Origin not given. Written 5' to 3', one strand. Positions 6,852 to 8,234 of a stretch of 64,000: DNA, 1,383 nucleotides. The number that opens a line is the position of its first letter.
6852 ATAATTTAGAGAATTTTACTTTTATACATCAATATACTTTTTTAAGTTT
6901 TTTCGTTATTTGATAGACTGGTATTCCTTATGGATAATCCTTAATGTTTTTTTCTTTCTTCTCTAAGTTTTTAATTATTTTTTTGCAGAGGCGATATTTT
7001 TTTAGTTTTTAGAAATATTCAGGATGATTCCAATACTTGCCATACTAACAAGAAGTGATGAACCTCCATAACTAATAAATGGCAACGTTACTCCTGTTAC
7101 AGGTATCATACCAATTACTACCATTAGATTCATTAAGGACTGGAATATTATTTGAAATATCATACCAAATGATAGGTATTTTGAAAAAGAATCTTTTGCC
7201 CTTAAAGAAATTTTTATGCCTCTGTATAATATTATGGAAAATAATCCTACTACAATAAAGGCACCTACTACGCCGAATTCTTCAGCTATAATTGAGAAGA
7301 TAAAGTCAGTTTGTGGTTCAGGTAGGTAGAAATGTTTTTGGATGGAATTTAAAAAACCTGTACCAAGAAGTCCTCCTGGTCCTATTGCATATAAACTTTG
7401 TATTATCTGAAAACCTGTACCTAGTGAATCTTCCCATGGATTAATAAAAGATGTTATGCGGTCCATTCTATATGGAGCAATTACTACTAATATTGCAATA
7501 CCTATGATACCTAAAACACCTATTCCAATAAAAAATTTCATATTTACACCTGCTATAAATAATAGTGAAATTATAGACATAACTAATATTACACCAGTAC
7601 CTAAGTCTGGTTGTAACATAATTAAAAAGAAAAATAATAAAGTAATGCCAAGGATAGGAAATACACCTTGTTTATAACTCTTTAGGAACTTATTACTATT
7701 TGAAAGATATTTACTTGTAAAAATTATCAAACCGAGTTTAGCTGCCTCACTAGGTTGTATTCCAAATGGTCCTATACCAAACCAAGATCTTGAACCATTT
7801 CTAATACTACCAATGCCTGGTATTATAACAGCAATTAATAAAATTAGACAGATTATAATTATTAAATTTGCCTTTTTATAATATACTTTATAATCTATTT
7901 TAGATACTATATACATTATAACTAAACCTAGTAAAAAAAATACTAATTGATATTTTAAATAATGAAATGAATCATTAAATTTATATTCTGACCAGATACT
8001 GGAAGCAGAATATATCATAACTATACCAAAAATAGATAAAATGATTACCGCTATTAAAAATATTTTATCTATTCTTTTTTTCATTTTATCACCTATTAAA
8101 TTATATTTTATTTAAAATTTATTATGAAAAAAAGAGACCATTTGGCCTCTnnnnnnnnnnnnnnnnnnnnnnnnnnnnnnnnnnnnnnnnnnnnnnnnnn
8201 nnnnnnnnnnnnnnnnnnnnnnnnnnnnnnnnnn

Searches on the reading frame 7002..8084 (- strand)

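Call 39: search_protein_families(library=pfam, proteins=[window:7002-8084:-], max_evalue=0.01)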
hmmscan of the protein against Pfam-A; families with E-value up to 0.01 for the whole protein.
window:7002-8084:- (360 aa): 1 family
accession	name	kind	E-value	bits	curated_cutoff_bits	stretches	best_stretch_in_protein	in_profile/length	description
PF01098.24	FTSW_RODA_SPOVE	-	4.5e-116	388.2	26.4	1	9-359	4-352/356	Cell cycle protein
